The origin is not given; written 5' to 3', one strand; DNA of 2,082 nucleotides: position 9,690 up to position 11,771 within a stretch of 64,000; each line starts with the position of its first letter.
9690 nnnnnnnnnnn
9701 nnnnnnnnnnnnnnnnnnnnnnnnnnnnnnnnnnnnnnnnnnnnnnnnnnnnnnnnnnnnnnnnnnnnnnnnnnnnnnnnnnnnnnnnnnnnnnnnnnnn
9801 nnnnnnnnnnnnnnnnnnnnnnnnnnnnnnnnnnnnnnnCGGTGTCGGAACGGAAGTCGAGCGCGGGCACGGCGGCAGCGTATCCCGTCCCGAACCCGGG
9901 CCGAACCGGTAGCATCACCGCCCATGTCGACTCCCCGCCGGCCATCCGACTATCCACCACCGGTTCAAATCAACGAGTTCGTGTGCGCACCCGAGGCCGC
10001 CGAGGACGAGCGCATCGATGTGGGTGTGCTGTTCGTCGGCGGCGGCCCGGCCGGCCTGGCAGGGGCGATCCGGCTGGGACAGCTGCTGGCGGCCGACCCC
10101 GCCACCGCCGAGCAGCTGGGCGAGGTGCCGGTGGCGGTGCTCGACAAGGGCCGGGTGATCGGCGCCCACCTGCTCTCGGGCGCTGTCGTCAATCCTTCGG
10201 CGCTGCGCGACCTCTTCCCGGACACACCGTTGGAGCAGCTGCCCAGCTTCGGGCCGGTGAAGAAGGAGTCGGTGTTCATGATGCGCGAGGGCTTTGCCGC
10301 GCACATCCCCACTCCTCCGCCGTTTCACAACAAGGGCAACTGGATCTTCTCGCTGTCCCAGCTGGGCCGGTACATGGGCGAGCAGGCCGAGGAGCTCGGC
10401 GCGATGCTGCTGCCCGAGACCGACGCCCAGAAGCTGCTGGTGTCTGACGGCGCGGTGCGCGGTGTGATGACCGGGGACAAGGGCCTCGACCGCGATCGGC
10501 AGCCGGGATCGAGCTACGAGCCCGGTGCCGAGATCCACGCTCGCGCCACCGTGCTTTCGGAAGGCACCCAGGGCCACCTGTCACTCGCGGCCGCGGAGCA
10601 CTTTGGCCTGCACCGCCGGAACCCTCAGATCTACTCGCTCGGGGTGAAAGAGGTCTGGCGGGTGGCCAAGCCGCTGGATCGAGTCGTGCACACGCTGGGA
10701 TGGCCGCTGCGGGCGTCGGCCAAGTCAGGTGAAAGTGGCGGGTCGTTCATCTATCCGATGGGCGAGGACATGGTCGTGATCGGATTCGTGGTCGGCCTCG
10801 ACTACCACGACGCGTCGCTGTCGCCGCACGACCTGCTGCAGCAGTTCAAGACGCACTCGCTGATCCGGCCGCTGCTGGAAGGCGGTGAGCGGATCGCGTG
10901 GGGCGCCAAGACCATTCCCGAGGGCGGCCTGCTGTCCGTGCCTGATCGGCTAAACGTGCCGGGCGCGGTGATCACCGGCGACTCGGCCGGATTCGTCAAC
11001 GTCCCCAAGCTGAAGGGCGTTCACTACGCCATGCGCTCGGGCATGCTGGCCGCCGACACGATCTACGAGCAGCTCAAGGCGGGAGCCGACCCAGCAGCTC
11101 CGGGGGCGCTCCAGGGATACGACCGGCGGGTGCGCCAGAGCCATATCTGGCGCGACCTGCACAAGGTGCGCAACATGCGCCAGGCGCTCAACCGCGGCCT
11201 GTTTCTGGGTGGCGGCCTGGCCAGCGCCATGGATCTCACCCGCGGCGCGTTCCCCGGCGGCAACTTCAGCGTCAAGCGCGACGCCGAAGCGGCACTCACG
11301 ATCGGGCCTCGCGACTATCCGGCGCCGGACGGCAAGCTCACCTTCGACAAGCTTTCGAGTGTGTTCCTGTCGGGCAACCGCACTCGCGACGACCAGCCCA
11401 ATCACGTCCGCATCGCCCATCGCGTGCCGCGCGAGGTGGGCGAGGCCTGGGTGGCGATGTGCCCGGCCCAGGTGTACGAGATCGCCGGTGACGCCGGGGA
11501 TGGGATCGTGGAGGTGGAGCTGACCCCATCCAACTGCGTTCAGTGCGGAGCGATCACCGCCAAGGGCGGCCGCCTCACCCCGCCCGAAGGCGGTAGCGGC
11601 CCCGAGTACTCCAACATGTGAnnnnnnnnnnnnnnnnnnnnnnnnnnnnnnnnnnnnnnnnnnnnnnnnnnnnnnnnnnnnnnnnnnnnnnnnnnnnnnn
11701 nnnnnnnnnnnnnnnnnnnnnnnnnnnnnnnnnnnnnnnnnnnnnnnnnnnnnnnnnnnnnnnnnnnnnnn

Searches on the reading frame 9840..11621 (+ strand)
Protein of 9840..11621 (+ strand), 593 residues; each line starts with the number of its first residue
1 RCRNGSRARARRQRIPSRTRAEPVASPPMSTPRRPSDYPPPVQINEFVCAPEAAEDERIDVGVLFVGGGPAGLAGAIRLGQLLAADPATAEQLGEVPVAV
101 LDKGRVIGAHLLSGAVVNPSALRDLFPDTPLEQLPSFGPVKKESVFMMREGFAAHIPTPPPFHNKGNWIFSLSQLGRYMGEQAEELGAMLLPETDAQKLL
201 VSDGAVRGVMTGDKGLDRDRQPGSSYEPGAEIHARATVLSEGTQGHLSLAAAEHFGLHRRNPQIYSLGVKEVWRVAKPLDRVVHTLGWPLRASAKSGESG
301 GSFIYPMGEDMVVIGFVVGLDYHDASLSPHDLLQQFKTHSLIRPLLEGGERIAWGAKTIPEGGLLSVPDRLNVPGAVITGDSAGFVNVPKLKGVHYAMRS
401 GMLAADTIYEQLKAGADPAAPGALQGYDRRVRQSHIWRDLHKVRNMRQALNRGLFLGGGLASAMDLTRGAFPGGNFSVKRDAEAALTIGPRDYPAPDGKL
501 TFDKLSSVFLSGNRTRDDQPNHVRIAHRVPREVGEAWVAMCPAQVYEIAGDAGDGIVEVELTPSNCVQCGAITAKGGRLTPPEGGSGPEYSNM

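Call 26: search_protein_families(library=pfam, proteins=[window:9840-11621:+], max_evalue=0.01)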
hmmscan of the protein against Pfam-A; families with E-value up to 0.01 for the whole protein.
window:9840-11621:+ (593 aa): 3 families
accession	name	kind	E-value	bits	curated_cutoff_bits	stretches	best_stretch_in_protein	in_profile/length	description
PF21162.3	ETFQO_UQ-bd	-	4.6e-26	91.6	27.7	1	265-359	1-96/96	ETF-QO, ubiquinone-binding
PF05187.19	Fer4_ETF_QO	-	1.2e-12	48.3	24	1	498-591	1-104/104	Electron transfer flavoprotein-ubiquinone oxidoreductase, 4Fe-4S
PF00890.30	FAD_binding_2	-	0.00013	21.8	20.4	0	177-250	146-207/414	FAD binding domain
